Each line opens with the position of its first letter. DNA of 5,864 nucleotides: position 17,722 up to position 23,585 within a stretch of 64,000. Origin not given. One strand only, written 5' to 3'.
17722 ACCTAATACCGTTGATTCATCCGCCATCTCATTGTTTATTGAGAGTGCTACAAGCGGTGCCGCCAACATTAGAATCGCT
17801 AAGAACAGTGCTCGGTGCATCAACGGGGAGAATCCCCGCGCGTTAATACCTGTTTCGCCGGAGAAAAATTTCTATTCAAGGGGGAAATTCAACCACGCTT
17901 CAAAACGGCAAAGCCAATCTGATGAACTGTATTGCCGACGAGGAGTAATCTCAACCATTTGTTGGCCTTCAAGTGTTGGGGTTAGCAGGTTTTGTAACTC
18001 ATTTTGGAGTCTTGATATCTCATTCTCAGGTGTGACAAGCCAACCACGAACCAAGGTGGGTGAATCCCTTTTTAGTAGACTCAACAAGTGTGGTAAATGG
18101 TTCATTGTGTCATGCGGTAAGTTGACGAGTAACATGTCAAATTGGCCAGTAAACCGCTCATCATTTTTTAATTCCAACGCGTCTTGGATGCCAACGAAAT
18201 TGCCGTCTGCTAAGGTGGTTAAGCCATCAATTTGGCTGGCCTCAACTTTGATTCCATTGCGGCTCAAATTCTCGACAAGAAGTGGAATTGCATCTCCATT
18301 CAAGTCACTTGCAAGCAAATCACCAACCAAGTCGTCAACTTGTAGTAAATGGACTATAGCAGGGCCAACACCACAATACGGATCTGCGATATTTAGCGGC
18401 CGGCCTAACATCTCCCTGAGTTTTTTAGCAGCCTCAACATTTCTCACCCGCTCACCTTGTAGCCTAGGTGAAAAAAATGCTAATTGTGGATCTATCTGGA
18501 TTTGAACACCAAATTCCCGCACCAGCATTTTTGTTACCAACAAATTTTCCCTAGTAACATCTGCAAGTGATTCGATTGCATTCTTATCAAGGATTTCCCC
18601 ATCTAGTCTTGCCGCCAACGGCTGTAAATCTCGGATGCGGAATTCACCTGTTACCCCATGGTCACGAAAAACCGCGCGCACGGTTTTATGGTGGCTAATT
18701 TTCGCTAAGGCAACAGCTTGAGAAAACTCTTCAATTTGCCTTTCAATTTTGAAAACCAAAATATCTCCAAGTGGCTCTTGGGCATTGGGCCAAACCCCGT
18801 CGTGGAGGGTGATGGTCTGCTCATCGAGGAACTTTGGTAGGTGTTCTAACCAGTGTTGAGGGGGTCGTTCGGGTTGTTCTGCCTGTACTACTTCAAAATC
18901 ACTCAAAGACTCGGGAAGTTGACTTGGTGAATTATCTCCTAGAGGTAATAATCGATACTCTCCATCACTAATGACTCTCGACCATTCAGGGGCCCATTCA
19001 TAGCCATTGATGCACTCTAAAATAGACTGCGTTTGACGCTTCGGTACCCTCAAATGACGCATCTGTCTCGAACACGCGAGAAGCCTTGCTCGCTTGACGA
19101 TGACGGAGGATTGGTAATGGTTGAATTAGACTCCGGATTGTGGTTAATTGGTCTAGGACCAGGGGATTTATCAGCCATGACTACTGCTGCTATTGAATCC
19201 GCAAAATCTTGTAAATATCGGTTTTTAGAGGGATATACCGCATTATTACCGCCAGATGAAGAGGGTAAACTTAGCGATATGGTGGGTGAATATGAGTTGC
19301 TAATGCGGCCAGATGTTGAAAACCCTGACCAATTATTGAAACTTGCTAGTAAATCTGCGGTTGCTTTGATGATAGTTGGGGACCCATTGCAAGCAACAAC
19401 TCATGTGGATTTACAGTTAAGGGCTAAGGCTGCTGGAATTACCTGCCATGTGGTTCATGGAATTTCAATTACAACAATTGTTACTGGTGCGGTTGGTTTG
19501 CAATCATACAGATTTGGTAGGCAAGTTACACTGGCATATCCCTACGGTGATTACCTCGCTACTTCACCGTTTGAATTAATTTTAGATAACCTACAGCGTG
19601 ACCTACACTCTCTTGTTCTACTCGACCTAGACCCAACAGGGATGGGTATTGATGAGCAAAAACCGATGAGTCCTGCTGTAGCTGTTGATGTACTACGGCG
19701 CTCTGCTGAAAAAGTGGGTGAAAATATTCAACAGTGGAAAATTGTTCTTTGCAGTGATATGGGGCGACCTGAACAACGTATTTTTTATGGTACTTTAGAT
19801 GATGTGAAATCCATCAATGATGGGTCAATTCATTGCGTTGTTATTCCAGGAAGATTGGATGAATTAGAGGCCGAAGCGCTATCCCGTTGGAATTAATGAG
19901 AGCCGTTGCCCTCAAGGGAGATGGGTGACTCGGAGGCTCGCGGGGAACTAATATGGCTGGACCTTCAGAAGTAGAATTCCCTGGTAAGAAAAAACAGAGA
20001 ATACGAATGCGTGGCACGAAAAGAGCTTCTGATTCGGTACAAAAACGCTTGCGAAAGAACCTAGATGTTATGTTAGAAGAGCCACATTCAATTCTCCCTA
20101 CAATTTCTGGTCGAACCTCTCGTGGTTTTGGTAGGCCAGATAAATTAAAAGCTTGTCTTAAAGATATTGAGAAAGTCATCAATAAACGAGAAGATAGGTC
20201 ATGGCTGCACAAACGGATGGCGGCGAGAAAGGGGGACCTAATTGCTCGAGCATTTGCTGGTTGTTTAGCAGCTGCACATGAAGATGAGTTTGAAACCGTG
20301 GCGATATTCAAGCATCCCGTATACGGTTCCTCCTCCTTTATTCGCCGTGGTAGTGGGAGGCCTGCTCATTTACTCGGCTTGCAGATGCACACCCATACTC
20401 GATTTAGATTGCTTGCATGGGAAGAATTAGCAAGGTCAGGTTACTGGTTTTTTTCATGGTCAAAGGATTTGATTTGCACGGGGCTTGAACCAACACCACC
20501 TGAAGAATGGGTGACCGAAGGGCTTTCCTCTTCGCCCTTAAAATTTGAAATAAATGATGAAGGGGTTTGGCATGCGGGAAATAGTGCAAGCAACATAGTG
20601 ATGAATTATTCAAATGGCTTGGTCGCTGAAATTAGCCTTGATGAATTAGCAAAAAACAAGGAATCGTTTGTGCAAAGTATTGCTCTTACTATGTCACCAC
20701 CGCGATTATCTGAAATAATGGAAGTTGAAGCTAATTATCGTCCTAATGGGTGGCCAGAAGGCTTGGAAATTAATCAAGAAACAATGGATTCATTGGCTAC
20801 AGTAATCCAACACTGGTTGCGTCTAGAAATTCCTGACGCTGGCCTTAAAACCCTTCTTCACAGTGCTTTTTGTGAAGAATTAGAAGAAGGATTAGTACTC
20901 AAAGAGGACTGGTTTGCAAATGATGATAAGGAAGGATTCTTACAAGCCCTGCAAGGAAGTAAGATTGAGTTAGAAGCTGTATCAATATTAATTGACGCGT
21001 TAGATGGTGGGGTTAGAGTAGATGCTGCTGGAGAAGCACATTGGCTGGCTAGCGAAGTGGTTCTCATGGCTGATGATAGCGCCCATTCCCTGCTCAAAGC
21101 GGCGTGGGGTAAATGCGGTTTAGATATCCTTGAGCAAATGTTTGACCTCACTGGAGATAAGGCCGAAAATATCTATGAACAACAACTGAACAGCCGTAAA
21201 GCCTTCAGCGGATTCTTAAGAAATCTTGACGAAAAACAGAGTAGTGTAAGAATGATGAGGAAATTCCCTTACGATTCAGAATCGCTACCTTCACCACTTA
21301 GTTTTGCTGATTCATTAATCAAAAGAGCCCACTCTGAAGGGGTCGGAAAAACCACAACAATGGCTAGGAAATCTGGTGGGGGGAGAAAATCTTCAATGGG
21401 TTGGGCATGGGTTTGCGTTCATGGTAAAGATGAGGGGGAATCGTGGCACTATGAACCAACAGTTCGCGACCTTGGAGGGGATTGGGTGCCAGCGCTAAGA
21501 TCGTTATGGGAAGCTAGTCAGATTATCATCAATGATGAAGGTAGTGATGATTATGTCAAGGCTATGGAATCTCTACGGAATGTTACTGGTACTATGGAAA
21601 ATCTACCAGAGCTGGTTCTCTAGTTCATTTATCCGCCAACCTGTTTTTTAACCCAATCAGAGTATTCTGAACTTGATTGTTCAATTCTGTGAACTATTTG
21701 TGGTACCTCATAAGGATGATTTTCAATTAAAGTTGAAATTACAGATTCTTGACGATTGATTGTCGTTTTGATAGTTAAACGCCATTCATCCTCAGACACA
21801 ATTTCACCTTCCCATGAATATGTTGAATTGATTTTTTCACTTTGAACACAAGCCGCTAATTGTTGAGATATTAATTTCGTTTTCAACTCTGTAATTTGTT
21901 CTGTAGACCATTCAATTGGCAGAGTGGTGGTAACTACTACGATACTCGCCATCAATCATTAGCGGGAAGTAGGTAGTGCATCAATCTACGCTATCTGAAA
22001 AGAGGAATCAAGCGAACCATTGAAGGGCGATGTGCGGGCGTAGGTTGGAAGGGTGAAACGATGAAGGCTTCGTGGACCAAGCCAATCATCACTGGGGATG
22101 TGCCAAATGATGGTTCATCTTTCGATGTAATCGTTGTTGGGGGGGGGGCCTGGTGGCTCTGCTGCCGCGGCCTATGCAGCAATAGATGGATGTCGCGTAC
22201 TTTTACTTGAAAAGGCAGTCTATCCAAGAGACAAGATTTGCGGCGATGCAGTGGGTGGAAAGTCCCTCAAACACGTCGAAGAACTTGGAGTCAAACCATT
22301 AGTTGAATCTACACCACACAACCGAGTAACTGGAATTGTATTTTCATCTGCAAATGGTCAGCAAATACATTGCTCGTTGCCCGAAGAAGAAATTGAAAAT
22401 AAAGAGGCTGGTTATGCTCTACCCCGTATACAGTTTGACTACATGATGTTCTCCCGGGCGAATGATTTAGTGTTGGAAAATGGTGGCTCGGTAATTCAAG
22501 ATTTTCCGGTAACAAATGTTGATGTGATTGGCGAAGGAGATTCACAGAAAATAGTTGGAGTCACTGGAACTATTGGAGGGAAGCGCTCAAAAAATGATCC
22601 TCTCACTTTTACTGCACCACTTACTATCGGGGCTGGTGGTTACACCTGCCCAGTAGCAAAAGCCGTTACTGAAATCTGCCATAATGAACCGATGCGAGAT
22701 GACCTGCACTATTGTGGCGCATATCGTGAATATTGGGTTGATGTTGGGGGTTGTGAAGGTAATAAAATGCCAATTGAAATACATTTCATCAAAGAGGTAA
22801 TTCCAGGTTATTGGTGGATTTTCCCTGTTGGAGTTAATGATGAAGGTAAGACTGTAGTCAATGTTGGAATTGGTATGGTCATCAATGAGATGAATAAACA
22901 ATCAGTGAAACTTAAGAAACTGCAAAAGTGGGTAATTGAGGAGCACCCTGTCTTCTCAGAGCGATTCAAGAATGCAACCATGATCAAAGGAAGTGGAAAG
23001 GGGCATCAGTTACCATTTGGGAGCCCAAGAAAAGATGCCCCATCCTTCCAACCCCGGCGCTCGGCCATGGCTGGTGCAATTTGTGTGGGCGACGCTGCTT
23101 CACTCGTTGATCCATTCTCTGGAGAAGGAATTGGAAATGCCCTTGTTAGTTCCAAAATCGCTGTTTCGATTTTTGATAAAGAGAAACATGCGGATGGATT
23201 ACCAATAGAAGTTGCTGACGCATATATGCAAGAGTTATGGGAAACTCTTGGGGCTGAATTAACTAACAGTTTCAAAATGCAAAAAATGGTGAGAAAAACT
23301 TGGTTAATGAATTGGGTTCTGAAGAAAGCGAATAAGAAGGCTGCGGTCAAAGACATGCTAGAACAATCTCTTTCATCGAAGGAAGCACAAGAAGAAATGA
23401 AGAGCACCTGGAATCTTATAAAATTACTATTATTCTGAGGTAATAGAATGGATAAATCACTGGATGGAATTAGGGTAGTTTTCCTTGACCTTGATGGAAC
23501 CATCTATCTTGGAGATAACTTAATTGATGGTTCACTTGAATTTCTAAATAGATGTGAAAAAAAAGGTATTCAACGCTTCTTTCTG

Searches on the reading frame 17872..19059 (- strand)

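Call 59: search_protein_families(library=pfam, proteins=[window:17872-19059:-], max_evalue=0.00001)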
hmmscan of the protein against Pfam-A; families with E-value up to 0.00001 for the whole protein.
window:17872-19059:- (395 aa): 2 families
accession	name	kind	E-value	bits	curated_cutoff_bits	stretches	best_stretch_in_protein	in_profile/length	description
PF25133.1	TYW2_N_2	-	3.3e-07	30.8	27.7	1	95-149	22-75/79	TYW2 N-terminal domain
PF02475.24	TRM5-TYW2_MTfase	-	5.9e-06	26.8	28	0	180-330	3-128/164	TRM5/TYW2 methyltransferase domain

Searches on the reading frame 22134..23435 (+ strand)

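Call 60: search_protein_families(library=pfam, proteins=[window:22134-23435:+], max_evalue=0.00001)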
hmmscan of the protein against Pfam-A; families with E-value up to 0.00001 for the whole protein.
window:22134-23435:+ (434 aa): 1 family
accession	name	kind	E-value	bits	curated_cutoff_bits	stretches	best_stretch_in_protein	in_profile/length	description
PF22578.2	GGR_cat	-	4e-07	30.3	27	1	213-275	19-76/88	Geranylgeranyl reductase catalytic domain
